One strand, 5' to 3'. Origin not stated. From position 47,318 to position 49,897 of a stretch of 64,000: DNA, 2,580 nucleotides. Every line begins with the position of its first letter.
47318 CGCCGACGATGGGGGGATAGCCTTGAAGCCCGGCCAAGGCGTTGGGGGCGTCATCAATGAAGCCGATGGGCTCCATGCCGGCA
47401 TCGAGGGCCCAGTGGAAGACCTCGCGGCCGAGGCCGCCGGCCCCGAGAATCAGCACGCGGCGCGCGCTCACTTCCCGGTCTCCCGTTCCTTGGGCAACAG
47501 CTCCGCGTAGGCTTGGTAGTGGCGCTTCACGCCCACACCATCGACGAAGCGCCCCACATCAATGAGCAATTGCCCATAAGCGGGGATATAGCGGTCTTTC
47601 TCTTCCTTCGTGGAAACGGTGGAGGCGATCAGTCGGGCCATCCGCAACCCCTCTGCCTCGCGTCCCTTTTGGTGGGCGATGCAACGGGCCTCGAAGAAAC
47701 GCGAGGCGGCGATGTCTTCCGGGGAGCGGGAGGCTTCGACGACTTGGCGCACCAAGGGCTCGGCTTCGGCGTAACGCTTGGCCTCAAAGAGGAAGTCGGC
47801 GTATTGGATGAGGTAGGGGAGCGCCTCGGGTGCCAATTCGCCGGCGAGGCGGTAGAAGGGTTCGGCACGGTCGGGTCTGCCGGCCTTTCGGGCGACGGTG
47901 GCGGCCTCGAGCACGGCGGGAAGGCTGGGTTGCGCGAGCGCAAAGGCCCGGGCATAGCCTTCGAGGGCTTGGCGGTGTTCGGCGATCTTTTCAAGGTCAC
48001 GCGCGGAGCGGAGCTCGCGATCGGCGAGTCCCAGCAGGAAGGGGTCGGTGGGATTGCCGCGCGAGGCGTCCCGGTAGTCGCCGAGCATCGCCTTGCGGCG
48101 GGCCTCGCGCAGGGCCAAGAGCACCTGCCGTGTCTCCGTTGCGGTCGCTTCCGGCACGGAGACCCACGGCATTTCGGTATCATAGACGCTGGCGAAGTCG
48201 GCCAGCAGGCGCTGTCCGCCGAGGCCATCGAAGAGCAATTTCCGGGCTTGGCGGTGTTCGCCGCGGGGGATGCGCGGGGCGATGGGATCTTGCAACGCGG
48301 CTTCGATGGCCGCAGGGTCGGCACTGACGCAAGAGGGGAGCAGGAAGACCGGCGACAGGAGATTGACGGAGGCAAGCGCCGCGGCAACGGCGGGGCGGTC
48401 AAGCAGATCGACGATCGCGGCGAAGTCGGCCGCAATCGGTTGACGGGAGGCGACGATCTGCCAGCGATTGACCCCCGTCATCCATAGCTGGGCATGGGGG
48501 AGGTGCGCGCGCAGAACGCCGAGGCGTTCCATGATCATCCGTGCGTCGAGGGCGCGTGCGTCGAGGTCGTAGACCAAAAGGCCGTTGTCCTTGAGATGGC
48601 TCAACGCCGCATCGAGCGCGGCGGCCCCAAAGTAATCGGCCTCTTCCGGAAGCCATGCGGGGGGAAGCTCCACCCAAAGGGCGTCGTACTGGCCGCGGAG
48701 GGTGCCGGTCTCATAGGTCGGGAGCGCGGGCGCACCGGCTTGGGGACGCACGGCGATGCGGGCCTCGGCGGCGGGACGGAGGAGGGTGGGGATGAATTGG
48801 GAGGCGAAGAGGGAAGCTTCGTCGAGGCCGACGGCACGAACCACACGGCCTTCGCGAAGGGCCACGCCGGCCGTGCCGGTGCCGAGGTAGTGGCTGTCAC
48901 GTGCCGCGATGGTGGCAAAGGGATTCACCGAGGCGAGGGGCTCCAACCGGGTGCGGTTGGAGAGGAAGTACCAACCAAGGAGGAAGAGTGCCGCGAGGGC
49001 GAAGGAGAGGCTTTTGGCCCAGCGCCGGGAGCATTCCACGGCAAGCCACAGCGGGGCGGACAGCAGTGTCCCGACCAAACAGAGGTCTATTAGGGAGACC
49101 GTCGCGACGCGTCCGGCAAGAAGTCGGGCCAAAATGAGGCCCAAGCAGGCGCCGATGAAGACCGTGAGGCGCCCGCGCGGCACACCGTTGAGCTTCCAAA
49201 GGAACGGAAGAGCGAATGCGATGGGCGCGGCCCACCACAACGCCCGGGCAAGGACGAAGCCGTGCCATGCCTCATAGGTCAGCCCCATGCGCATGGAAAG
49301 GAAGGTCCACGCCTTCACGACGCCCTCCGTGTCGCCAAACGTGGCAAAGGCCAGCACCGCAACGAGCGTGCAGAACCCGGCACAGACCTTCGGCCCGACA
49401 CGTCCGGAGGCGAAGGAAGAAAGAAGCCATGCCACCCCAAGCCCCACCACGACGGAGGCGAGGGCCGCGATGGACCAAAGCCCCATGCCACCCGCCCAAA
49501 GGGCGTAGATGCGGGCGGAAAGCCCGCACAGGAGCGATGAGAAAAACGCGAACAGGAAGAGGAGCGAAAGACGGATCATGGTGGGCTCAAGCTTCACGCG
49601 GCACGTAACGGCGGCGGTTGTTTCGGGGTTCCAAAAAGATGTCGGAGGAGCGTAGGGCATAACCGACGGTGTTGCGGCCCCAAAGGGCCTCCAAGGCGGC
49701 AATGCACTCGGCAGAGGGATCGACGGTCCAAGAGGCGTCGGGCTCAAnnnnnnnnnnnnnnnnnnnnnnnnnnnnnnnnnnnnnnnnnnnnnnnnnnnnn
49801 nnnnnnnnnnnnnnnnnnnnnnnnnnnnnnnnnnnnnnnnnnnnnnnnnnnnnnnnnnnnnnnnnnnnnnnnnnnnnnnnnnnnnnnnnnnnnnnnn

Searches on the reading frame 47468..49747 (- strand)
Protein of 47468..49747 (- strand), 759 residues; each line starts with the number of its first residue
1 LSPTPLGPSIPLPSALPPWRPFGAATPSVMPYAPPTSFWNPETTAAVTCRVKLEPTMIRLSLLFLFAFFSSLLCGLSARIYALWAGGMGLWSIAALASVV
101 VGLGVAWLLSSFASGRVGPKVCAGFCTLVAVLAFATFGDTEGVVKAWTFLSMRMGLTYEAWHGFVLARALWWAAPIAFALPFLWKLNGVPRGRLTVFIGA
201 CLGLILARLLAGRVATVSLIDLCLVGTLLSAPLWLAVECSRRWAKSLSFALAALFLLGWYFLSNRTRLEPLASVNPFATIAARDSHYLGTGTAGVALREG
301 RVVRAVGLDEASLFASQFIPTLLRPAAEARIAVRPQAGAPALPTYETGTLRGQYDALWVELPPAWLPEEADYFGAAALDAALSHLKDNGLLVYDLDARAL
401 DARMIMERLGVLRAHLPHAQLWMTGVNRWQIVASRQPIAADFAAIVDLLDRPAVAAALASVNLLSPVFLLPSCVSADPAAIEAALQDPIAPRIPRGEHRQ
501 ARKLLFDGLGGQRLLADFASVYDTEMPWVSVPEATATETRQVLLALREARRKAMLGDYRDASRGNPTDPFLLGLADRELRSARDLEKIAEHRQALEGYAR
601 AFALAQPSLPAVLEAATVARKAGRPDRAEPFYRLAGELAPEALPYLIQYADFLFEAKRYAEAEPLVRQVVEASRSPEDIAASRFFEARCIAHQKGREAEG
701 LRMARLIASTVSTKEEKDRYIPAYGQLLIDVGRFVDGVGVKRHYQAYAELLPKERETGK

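Call 12: search_protein_families(library=pfam, proteins=[window:47468-49747:-], max_evalue=0.001)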
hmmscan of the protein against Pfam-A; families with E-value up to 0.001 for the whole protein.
window:47468-49747:- (759 aa): 1 family
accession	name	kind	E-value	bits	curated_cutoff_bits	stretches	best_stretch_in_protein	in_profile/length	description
PF14559.12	TPR_19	-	0.00055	20.6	25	1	620-676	2-58/68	Tetratricopeptide repeat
